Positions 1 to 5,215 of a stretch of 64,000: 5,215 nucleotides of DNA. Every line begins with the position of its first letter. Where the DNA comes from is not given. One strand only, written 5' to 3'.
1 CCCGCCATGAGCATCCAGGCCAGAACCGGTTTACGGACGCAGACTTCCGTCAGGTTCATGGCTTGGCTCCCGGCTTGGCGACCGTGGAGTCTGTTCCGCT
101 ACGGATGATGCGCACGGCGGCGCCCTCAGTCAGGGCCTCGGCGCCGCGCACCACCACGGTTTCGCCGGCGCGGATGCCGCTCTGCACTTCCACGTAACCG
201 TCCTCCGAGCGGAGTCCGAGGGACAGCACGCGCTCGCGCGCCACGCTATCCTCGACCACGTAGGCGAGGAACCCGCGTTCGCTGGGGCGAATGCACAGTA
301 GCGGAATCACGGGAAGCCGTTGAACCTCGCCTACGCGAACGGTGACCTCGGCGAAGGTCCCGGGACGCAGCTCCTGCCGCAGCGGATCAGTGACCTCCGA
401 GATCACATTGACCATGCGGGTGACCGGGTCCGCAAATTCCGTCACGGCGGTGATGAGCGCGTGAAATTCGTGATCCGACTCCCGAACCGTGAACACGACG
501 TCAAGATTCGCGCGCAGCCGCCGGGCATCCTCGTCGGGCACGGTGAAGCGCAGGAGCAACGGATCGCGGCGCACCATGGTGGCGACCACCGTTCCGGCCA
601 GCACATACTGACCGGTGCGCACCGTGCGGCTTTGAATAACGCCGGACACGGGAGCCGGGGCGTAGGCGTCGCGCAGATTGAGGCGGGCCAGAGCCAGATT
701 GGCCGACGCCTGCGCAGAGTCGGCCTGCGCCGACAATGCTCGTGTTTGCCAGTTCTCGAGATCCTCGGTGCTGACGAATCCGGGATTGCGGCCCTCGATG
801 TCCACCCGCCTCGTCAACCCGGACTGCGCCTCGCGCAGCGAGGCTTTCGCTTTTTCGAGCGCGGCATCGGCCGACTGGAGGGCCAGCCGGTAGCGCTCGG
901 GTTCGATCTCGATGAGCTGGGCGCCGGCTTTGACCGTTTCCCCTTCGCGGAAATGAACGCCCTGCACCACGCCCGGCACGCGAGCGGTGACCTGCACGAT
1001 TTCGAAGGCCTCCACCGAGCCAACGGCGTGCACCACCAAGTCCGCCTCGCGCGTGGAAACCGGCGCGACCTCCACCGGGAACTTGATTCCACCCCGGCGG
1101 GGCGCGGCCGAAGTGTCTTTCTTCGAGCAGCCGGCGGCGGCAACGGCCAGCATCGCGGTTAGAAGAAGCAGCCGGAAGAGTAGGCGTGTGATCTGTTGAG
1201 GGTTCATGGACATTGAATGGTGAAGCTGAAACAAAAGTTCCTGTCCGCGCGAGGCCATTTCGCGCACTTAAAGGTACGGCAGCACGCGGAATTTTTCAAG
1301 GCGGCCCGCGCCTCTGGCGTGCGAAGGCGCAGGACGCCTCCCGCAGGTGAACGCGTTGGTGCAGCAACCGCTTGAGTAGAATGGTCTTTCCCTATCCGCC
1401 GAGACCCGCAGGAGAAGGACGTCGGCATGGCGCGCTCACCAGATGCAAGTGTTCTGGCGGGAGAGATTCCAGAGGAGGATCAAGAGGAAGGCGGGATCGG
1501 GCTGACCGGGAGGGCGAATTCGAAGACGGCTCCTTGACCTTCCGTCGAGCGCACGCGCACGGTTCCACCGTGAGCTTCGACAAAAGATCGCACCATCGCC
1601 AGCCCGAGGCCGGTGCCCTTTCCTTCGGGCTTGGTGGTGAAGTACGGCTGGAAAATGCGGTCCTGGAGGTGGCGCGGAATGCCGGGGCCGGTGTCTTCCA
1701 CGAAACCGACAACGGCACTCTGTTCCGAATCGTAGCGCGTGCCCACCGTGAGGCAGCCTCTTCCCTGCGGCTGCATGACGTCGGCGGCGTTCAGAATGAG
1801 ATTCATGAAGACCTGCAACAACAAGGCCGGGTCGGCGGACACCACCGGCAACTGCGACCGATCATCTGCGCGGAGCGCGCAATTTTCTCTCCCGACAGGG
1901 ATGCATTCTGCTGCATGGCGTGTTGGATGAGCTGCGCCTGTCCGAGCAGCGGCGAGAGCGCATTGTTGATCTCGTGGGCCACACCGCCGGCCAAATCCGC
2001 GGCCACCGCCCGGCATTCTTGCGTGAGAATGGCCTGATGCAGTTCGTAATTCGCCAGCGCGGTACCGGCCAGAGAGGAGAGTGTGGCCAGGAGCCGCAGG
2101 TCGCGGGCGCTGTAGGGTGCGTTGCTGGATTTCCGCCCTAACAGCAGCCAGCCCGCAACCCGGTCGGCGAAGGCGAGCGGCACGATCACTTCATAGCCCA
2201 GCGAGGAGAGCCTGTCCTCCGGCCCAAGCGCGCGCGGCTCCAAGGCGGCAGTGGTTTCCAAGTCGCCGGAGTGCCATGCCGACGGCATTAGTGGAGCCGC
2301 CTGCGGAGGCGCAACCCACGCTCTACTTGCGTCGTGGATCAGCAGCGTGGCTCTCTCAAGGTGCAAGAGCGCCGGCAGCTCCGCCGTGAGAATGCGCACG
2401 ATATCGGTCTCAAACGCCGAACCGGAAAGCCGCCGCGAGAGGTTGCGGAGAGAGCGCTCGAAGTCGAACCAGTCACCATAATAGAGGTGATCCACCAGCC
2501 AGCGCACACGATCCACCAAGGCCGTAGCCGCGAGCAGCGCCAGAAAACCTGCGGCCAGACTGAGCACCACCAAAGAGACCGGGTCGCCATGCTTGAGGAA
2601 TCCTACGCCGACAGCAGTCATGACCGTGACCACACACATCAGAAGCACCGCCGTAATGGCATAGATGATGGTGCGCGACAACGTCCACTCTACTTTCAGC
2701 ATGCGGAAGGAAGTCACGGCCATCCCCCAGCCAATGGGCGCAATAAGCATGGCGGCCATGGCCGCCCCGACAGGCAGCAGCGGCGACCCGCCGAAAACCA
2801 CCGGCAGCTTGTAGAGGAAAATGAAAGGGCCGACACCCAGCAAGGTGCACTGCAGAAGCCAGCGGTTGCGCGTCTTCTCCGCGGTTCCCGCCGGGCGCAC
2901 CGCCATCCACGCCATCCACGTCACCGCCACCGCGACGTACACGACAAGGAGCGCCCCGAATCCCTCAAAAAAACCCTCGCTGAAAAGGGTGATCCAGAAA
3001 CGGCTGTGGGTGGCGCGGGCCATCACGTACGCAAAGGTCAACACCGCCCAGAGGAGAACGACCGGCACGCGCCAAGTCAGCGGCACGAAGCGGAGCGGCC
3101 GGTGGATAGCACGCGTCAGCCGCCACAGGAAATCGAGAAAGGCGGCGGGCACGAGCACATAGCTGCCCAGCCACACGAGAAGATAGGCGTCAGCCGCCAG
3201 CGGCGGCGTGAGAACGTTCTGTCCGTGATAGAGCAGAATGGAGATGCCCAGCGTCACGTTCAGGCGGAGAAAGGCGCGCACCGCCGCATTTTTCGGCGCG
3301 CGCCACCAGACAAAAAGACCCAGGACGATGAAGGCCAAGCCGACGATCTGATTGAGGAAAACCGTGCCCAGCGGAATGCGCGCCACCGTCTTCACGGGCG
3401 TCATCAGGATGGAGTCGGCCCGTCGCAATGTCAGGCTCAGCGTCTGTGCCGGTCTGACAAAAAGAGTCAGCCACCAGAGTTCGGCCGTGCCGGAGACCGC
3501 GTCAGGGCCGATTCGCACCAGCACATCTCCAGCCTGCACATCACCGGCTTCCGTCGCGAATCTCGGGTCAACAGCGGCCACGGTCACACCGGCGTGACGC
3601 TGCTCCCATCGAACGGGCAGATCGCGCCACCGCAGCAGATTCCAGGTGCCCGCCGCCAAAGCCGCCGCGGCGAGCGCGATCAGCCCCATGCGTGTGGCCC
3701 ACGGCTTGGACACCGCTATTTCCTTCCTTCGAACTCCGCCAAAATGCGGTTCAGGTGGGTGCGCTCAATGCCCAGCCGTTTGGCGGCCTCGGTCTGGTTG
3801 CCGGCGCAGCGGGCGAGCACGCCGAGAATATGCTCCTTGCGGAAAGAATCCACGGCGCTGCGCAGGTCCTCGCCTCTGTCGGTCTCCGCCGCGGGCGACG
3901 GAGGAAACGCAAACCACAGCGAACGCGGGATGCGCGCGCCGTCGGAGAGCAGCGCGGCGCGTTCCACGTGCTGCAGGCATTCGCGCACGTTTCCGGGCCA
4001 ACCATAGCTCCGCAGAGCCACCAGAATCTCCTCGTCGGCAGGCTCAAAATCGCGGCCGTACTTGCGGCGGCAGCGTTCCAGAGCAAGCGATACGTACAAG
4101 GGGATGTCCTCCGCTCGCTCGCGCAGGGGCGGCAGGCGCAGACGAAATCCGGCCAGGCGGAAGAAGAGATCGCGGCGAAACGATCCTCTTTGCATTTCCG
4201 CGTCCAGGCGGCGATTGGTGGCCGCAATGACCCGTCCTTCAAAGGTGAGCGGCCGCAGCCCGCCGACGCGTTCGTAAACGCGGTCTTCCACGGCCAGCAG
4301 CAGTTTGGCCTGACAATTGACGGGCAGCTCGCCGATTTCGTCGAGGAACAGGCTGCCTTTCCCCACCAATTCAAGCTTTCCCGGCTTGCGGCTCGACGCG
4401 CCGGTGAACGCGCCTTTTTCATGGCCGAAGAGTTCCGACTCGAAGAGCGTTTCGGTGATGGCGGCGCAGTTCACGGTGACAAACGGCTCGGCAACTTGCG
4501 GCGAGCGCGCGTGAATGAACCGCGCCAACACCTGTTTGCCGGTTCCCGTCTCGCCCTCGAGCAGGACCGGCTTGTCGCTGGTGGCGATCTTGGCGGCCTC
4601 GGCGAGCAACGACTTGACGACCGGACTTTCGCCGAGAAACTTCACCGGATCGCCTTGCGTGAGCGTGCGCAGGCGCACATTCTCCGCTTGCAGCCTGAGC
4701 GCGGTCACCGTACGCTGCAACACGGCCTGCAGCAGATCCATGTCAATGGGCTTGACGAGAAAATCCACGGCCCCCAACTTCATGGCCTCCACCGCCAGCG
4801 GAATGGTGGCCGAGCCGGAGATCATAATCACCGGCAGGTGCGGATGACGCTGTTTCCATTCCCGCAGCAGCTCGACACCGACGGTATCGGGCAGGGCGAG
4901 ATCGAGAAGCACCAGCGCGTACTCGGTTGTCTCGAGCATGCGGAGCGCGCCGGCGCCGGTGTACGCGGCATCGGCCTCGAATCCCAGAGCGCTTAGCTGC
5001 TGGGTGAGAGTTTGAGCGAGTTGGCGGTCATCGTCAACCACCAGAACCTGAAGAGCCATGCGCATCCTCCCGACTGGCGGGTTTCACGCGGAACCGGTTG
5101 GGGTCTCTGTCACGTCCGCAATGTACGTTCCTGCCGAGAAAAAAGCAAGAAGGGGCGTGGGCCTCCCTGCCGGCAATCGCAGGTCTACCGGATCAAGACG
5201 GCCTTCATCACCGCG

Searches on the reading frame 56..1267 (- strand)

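Call 53: search_protein_families(library=ncbifam, proteins=[window:56-1267:-], max_evalue=1e-10)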
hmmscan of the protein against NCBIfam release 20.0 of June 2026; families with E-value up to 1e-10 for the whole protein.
window:56-1267:- (403 aa): 15 families
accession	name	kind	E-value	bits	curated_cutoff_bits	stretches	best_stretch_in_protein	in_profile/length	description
TIGR01730.1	RND_mfp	subfamily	4.8e-72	242.6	94.9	1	65-387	1-321/322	efflux RND transporter periplasmic adaptor subunit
NF008589.1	PRK11556.1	equivalog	1.6e-34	119.5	391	1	48-390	41-390/392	MdtA/MuxA family multidrug efflux RND transporter periplasmic adaptor subunit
NF033138.2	RND-peri-MexC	equivalog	1.6e-28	99.9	625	1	39-386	14-370/375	MexC family multidrug efflux RND transporter periplasmic adaptor subunit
NF007132.1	PRK09578.1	equivalog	3.1e-25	88.8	512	1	32-398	10-386/396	MexX/AxyX family multidrug efflux RND transporter periplasmic adaptor subunit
TIGR00999.1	8a0102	subfamily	5.2e-23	81.5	319.3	1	109-379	1-270/271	CzcB/NccB family metal efflux transporter periplasmic adaptor subunit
NF000272.2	OqxA_adapt_sub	exception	1.2e-20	73.9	835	1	34-266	13-243/391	multidrug efflux RND transporter periplasmic adaptor subunit OqxA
NF045904.1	RND-peri-MexE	equivalog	4.1e-20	72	714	1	34-233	12-205/390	multidrug efflux RND transporter periplasmic adaptor subunit MexE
NF011604.1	PRK15030.1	equivalog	4.7e-20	72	765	1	33-273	13-248/397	multidrug efflux RND transporter periplasmic adaptor subunit AcrA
NF007362.0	PRK09859.1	equivalog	1.3e-18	67.3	738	1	27-253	5-224/385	multidrug transporter subunit MdtE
NF002939.0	PRK03598.1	equivalog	1.4e-18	67.2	393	0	179-279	183-284/332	secretion protein HlyD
NF008606.0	PRK11578.1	equivalog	1.6e-16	60.4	342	1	70-376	41-365/371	macrolide transporter subunit MacA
NF033834.1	RND_adapt_MexA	exception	4.8e-16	58.8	750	1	35-255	11-214/373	multidrug efflux RND transporter periplasmic adaptor subunit MexA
NF007785.0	PRK10476.1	equivalog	3.9e-15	55.5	376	0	84-148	43-106/347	multidrug transporter subunit MdtN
NF007850.1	PRK10559.1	equivalog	5.3e-15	55.3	400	1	89-241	39-188/303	p-hydroxybenzoic acid efflux pump subunit AaeA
TIGR00998.1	8a0101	subfamily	1.5e-13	50.4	390.8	0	176-273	180-279/334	EmrA/EmrK family multidrug efflux transporter periplasmic adaptor subunit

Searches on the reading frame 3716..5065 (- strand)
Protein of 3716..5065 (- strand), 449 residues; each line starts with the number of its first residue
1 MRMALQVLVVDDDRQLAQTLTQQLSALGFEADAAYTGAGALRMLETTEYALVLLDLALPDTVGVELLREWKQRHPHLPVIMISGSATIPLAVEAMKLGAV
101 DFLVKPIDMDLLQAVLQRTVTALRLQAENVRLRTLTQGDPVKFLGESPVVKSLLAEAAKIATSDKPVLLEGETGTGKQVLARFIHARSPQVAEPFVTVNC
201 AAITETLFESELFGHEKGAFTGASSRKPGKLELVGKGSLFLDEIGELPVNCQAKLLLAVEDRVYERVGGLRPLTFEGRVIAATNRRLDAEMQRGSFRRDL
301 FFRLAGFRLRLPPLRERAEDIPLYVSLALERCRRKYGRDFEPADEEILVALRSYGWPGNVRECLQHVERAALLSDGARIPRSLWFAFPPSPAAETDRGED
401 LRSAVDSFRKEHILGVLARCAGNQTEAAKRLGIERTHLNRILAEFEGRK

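Call 53: search_protein_families(library=ncbifam, proteins=[window:3716-5065:-], max_evalue=1e-10)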
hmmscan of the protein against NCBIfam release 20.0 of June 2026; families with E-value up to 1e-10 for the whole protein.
window:3716-5065:- (449 aa): 67 families (the best 25 are shown)
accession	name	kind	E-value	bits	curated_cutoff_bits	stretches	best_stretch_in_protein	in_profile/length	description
NF008469.0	PRK11361.1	equivalog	8.2e-107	357.7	714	1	2-444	2-453/461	acetoacetate metabolism transcriptional regulator AtoC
TIGR02915.1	PEP_resp_reg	equivalog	7.3e-105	351.4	502.6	1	7-444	1-441/445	PEP-CTERM-box response regulator transcription factor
TIGR01818.1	ntrC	equivalog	1.9e-101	340.1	558.6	1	7-379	1-372/463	nitrogen regulation protein NR(I)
NF007689.0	PRK10365.1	equivalog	8.8e-96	321.4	760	1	4-438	5-435/441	sigma-54-dependent response regulator transcription factor ZraR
NF051870.1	NAssimRespRegNtrX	equivalog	1.2e-91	307.9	600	1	5-442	2-447/452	nitrogen assimilation response regulator NtrX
NF003451.0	PRK05022.1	equivalog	4.5e-87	292.9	476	1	131-441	180-504/512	nitric oxide reductase transcriptional regulator NorR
NF011695.0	PRK15115.1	equivalog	2.4e-86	290.3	763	1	3-446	5-437/445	two-component system response regulator GlrR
NF041946.1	LuxO_transreg_Vib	equivalog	3.9e-86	289.7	800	1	10-379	2-371/463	quorum-sensing sigma-54 dependent transcriptional regulator LuxO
TIGR01817.1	nifA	equivalog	1.3e-85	288.1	528.85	1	131-382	186-436/534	nif-specific transcriptional activator NifA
NF049963.1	RespRegFlgRCampy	domain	1e-84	284.9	750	1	6-442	2-424/429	fla regulon two-component system response regulator FlgR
NF038308.1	RNA_repair_RtcR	equivalog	5.2e-84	283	650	1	72-437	107-503/530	RNA repair transcriptional activator RtcR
NF008176.1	PRK10923.1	equivalog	5.7e-84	282.4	620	1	6-363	5-360/469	nitrogen regulation protein NR(I)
NF050807.1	TransRegFlbDCaul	equivalog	3.6e-82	276.6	750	1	40-442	36-435/454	sigma-54-dependent transcriptional regulator FlbD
NF041552.1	TF_PrdR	equivalog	4.5e-82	276.2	795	1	108-440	236-571/577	sigma-54 dependent transcriptional regulator PrdR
NF011953.0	PRK15424.1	equivalog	9.7e-71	239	703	1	113-443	191-532/538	propionate catabolism operon regulatory protein PrpR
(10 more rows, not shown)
